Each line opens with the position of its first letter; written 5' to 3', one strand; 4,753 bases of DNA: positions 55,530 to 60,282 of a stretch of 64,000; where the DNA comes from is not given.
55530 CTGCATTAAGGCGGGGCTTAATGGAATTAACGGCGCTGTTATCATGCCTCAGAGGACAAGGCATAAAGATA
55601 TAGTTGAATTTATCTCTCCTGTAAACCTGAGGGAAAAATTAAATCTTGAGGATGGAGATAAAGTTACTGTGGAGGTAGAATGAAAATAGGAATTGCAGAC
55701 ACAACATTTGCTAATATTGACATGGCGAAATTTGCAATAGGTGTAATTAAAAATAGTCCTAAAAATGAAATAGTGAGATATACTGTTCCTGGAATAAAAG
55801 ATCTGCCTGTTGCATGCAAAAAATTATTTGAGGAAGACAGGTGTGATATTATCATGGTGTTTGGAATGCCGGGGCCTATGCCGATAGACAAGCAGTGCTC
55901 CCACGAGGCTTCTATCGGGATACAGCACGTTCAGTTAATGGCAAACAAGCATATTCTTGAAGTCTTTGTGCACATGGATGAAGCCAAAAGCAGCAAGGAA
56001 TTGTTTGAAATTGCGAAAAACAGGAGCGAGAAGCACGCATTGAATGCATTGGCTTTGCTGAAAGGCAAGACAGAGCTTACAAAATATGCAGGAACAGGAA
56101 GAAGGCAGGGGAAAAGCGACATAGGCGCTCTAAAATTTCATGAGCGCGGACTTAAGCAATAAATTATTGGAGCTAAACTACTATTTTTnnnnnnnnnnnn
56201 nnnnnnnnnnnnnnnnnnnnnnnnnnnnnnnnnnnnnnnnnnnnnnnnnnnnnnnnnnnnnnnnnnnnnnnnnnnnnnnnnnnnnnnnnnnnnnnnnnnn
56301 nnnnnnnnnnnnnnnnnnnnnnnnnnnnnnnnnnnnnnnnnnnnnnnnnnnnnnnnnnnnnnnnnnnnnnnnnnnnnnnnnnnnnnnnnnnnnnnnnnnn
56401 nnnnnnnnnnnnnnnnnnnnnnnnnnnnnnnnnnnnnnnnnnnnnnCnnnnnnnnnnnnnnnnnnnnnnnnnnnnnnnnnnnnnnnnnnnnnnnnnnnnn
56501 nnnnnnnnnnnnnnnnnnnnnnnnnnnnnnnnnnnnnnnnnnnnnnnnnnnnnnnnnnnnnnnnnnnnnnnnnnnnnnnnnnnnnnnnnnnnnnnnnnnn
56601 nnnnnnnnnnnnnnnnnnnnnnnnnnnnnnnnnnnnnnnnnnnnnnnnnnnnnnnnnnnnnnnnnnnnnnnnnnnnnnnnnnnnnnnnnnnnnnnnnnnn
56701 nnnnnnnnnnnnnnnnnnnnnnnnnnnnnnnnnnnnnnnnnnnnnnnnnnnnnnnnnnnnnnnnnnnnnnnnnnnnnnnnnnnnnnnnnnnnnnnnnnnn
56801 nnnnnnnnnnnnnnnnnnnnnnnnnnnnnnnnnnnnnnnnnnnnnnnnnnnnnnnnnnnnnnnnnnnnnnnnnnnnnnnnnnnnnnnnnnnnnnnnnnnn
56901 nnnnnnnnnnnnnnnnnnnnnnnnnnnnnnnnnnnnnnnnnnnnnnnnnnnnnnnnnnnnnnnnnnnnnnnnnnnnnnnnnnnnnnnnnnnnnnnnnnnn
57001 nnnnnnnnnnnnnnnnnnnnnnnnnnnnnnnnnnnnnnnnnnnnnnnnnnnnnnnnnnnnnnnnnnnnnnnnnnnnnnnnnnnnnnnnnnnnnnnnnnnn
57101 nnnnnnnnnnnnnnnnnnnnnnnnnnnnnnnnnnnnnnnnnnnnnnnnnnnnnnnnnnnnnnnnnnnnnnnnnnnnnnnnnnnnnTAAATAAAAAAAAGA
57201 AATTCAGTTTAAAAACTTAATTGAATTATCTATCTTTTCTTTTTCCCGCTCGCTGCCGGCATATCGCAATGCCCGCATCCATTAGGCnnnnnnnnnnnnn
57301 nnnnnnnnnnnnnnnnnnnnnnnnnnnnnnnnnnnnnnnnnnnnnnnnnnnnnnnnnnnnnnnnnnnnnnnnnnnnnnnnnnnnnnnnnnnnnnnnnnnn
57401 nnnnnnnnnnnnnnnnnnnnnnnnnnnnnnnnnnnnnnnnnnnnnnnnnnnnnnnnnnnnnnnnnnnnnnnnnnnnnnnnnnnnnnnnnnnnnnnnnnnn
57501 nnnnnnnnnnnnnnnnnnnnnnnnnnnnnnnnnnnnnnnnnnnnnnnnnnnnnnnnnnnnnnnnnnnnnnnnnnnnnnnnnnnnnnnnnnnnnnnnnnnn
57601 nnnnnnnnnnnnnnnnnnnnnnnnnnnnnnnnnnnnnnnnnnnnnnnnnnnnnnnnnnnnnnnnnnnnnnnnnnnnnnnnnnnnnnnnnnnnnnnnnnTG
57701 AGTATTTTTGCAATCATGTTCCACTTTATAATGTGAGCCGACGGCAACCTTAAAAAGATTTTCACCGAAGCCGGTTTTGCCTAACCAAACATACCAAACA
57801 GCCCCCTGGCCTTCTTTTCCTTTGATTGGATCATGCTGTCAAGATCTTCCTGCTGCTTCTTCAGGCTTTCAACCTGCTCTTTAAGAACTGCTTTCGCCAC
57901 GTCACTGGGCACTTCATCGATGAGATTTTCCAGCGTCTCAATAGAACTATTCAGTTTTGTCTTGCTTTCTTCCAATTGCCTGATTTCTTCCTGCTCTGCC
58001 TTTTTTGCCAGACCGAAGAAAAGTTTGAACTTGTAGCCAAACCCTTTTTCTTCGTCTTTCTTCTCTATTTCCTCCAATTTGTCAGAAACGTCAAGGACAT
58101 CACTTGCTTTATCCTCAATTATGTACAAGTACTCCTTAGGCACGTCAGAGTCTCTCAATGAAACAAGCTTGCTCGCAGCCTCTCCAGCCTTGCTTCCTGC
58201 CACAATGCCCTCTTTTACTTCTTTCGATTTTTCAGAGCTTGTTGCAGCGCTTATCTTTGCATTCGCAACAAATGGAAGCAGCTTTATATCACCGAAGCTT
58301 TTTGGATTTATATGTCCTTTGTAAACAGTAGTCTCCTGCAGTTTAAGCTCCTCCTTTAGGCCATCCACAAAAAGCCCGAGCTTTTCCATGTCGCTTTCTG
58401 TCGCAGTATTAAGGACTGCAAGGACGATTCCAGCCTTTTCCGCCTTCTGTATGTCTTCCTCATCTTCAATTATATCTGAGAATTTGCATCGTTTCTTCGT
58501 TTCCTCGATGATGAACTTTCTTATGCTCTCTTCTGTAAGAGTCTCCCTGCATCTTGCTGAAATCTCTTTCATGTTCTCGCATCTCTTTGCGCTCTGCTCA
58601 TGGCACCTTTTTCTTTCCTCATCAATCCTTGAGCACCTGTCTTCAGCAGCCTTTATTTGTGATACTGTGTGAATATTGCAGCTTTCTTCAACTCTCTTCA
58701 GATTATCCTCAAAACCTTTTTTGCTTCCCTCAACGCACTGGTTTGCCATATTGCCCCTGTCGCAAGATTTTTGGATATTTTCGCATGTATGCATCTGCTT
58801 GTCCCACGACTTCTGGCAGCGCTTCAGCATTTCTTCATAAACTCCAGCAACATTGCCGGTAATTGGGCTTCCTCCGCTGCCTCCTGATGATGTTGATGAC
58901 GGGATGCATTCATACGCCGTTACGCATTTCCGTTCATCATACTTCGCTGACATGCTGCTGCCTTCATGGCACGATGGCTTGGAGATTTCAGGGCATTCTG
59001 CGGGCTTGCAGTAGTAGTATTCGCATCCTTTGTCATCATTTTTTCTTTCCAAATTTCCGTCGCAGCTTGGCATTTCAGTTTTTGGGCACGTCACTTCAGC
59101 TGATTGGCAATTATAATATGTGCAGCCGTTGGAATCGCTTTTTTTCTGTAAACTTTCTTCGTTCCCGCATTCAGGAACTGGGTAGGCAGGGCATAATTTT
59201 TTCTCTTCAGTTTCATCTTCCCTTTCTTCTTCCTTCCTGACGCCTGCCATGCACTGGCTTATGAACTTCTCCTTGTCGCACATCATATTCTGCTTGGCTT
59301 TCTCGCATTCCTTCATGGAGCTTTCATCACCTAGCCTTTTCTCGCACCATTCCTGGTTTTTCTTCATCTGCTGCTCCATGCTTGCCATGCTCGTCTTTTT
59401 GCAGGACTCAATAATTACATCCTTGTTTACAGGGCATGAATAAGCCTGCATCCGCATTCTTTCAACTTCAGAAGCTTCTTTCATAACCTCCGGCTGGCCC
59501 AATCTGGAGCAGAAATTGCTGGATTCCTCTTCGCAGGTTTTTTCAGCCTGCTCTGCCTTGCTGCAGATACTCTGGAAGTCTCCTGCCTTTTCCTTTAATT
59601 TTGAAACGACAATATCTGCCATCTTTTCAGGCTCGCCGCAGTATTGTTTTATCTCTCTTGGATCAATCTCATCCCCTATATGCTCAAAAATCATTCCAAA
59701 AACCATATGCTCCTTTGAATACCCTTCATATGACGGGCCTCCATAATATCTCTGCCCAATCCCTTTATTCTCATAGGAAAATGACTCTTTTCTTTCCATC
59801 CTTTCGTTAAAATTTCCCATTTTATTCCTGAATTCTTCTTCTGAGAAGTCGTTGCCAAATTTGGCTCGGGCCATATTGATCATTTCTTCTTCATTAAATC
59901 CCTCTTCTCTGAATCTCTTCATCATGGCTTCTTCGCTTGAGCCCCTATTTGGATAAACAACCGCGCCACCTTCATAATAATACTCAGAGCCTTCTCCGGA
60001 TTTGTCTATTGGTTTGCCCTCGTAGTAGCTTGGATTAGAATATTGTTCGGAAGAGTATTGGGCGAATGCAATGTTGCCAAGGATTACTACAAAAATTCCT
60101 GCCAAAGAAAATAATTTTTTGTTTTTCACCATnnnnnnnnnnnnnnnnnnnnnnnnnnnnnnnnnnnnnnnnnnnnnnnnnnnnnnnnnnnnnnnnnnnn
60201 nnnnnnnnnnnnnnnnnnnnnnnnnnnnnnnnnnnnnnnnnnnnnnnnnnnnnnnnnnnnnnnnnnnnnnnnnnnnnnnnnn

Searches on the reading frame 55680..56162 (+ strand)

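Call 30: search_protein_families(library=pfam, proteins=[window:55680-56162:+], max_evalue=0.0001)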
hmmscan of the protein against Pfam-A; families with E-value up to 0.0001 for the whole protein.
window:55680-56162:+ (160 aa): 1 family
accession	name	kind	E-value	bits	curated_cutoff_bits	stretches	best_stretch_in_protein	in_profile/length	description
PF00885.24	DMRL_synthase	-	2.7e-13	50.5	26.7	1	1-128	2-136/139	6,7-dimethyl-8-ribityllumazine synthase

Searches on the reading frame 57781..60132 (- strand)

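Call 10: search_protein_families(library=pfam, proteins=[window:57781-60132:-], max_evalue=0.00001)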
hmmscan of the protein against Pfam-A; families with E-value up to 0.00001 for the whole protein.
window:57781-60132:- (783 aa): 0 families

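Call 63: search_protein_families(library=pfam, proteins=[window:57781-60132:-], max_evalue=0.1)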
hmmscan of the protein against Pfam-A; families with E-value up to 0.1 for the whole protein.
window:57781-60132:- (783 aa): 1 family
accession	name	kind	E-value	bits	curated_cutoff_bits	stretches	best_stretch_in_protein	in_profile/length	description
PF06667.17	PspB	-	0.07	13.6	25.6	0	711-740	37-66/73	Phage shock protein B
